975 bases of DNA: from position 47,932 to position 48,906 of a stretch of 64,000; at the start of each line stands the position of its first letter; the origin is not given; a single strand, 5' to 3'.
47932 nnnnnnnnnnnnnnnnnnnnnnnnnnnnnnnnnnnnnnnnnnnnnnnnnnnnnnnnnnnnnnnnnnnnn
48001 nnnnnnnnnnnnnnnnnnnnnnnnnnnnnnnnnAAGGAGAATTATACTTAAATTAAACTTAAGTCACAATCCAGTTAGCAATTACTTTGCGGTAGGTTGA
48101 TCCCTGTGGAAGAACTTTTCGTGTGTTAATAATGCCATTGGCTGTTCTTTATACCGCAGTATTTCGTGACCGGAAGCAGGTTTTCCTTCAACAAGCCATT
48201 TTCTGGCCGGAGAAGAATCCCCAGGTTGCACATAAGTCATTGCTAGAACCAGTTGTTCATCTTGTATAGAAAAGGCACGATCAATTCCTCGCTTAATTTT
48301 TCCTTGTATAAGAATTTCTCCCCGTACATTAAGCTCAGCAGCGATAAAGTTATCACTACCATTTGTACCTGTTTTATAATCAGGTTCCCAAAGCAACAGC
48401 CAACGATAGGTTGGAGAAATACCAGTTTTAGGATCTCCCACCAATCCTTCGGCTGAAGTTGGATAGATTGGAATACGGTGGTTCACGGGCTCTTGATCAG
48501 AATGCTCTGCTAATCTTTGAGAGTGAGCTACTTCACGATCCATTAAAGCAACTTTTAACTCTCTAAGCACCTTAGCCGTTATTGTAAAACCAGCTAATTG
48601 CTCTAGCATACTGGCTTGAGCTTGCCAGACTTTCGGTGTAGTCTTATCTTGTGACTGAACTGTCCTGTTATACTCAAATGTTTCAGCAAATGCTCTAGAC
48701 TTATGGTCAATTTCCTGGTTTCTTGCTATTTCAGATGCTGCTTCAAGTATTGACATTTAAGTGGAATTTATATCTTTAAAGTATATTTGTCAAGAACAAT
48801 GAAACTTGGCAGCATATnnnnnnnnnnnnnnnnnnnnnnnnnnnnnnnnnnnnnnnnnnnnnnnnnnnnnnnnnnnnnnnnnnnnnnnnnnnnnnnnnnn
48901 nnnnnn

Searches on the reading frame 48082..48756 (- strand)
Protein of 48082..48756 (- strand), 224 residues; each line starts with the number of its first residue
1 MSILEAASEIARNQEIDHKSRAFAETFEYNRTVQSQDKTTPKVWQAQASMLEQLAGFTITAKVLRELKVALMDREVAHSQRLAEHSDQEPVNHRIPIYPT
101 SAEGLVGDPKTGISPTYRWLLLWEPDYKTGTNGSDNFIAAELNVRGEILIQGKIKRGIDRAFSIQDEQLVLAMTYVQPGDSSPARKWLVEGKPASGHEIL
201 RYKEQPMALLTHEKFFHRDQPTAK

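Call 3: search_protein_families(library=pfam, proteins=[window:48082-48756:-], max_evalue=1)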
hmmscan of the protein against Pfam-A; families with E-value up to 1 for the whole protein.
window:48082-48756:- (224 aa): 0 families

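Call 4: search_protein_families(library=ncbifam, proteins=[window:48082-48756:-], max_evalue=1)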
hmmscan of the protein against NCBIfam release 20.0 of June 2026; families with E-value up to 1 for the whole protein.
window:48082-48756:- (224 aa): 0 families

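Call 11: search_protein_families(library=phrogs, proteins=[window:48082-48756:-], max_evalue=1)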
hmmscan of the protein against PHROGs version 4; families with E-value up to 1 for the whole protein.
window:48082-48756:- (224 aa): 1 family
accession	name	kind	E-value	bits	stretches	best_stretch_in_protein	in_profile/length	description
phrog_29948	-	unknown function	0.016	16.6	1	53-88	28-63/78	-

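Call 12: search_protein_families(library=padloc, proteins=[window:48082-48756:-], max_evalue=1)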
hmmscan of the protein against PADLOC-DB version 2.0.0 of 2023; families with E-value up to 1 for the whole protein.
window:48082-48756:- (224 aa): 0 families

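Call 15: find_homologous_proteins(query=window:48082-48756:-)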
Query window:48082-48756:- (224 aa): 1 proteins with E <= 0.001 among 196 candidates.
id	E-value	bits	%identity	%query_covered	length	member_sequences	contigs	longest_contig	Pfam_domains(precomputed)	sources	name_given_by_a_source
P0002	5.0e-145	499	100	100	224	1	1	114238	-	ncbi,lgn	-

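Call 33: search_solved_structures(query=window:48082-48756:-, max_evalue=10)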
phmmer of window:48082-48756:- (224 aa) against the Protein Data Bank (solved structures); distinct sequences matched with E-value up to 10: 2.
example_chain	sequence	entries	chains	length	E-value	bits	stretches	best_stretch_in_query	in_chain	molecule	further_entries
6g6m_A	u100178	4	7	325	0.00083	22.5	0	18-54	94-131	Tako8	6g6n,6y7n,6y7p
2bir_A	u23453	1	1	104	2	11.5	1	80-145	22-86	RIBONUCLEASE T1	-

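Call 45: find_related_loci(query=window:48082-48756:-, collection=viral_contigs, flank=5000)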
Query window:48082-48756:- (224 aa) in viral_contigs; peptide patterns used: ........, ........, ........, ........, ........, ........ (x = any residue, [..] = any of these).
4 stretches matched a pattern, but none encodes a relative of the query by tblastn (E <= 1e-3).

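Call 60: search_dna_similar(query=window:48082-48756:-, collection=phages, mode=protein, max_evalue=1, max_rows=5)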
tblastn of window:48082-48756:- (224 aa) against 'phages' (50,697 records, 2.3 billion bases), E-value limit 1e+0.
No match.

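Call 71: find_related_loci(query=window:48082-48756:-, collection=metagenome_contigs, flank=8000)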
Query window:48082-48756:- (224 aa) in metagenome_contigs; peptide patterns used: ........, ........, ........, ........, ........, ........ (x = any residue, [..] = any of these).
81 stretches matched a pattern, but none encodes a relative of the query by tblastn (E <= 1e-3).

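Call 97: search_dna_similar(query=window:48082-48756:-, collection=plasmids, mode=protein, max_evalue=0.1, max_rows=5)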
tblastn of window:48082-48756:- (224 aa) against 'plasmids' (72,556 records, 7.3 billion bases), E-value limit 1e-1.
No match.
